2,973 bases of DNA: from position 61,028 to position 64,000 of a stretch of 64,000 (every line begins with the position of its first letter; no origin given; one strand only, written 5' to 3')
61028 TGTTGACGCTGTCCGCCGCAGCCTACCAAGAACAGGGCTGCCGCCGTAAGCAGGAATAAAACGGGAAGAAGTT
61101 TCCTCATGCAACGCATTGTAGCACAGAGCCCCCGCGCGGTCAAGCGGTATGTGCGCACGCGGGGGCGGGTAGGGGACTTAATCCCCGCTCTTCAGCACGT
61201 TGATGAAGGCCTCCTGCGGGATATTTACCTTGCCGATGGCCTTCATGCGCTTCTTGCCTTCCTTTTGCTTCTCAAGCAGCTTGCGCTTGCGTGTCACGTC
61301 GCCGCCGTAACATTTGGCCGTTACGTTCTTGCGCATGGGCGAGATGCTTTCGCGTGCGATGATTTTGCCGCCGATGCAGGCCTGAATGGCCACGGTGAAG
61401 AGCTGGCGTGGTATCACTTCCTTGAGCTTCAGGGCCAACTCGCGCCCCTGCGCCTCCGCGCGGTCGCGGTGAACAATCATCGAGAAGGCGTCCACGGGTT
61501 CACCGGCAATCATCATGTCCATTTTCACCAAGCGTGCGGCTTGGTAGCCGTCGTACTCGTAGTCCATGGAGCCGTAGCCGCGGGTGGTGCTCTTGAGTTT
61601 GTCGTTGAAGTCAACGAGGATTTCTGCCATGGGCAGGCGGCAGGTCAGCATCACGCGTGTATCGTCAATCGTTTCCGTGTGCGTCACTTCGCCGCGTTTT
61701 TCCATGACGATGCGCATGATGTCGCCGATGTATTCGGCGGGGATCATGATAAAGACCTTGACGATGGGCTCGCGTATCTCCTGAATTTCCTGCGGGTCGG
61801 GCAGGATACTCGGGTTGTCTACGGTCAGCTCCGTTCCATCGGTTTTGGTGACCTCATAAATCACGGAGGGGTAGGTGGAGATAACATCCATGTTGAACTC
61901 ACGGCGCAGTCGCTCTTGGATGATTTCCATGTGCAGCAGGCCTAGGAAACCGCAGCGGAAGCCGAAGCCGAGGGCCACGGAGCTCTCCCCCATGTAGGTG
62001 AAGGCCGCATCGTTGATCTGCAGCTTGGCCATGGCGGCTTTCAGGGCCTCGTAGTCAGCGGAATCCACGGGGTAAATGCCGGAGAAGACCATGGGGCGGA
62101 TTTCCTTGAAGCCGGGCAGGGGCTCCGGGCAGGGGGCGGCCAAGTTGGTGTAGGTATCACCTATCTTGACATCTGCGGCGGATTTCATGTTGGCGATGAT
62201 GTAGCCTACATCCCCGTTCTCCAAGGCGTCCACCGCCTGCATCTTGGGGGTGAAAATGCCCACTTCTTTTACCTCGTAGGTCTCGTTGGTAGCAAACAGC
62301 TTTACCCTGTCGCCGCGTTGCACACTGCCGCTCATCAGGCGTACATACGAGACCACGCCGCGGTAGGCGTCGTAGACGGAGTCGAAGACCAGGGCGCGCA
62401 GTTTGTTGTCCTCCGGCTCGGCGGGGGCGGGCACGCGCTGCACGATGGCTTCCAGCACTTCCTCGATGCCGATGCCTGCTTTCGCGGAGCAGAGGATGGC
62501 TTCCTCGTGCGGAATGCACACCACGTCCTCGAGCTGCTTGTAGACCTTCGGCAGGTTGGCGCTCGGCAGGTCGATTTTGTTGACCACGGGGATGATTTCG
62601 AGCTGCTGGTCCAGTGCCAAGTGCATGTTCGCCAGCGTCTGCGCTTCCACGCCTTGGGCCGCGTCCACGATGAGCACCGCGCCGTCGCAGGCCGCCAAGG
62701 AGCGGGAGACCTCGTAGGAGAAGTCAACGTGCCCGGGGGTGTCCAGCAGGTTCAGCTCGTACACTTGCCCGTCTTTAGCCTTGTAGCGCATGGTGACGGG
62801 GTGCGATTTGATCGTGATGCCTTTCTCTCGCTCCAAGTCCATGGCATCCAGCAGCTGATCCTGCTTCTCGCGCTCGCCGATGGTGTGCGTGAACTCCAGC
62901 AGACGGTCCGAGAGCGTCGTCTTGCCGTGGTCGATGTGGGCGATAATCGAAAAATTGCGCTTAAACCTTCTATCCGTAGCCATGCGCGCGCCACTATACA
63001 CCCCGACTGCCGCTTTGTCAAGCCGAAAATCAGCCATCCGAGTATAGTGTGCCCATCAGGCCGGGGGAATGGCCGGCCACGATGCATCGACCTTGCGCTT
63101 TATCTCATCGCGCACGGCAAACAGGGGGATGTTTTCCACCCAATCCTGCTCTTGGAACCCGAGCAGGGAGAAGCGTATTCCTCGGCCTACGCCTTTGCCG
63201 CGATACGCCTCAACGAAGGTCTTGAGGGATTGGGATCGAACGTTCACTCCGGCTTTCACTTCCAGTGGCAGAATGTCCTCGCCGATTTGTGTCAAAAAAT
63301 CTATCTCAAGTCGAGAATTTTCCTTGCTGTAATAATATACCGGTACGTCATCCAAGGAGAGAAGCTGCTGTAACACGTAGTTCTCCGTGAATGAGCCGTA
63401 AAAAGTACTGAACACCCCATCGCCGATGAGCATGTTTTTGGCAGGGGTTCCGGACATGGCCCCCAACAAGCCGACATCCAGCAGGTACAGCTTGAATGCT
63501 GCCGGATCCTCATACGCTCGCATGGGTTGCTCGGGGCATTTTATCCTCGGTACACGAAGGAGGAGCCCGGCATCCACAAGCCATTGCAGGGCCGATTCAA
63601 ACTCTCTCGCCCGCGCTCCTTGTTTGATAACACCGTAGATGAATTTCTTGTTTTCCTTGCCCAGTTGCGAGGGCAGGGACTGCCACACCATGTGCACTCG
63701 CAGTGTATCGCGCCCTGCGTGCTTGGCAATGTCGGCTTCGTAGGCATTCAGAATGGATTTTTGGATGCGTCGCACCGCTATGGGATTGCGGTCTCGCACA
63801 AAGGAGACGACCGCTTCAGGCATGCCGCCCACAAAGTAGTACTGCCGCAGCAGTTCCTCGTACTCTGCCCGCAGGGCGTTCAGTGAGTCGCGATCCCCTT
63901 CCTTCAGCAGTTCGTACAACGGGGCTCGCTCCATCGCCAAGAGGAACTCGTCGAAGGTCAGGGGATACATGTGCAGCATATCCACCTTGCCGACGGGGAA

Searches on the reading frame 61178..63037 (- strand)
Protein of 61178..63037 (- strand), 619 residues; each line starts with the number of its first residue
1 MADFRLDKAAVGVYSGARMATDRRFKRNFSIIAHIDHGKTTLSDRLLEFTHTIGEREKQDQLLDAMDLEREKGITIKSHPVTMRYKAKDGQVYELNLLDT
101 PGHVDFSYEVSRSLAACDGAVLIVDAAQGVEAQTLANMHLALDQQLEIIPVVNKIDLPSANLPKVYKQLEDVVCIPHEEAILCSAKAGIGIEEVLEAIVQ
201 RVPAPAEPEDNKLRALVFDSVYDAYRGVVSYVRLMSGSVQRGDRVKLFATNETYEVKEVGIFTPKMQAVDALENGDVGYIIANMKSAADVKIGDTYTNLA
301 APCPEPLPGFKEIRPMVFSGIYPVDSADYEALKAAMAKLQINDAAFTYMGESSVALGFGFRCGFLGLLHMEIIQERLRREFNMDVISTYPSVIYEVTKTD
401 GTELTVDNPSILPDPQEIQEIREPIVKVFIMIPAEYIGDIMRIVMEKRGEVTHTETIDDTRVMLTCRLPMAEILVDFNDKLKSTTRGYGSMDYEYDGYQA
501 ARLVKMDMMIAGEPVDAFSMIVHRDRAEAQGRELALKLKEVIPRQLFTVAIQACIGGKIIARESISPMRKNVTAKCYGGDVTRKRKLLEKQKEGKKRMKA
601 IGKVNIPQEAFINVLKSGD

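Call 43: search_protein_families(library=pfam, proteins=[window:61178-63037:-], max_evalue=0.00001)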
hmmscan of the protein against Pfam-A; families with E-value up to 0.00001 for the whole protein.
window:61178-63037:- (619 aa): 5 families
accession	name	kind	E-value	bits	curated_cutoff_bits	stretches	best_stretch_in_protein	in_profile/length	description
PF00009.33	GTP_EFTU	-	3.2e-55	187.1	26.5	1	27-203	4-187/188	Elongation factor Tu GTP binding domain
PF06421.17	LepA_C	-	2.2e-50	169.7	29.7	1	510-616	1-107/107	GTP-binding protein LepA C-terminus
PF00679.30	EFG_C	-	1e-23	83.6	27.9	1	421-507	2-87/89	Elongation factor G C-terminus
PF03144.31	GTP_EFTU_D2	-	8.3e-12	45.8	30.3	1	227-296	1-72/73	Elongation factor Tu domain 2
PF22042.2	EF-G_D2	-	7.1e-06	26.5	27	0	213-280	2-68/84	Elongation factor G domain 2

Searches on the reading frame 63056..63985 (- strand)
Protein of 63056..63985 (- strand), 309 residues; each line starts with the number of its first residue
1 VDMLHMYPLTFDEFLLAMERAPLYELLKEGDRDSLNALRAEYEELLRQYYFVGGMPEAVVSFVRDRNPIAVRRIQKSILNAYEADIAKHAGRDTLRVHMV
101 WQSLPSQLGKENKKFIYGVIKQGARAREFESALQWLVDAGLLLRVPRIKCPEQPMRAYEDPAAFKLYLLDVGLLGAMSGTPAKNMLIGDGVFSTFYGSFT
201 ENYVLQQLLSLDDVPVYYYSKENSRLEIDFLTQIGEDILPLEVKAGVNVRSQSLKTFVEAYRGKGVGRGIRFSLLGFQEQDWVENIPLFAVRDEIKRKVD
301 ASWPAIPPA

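Call 43: search_protein_families(library=pfam, proteins=[window:63056-63985:-], max_evalue=0.00001)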
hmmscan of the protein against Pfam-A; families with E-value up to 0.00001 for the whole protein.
window:63056-63985:- (309 aa): 1 family
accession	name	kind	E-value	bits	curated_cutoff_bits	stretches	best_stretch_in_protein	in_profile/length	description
PF13635.12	DUF4143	-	2.4e-34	118.8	28.1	1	83-246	1-160/160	Domain of unknown function (DUF4143)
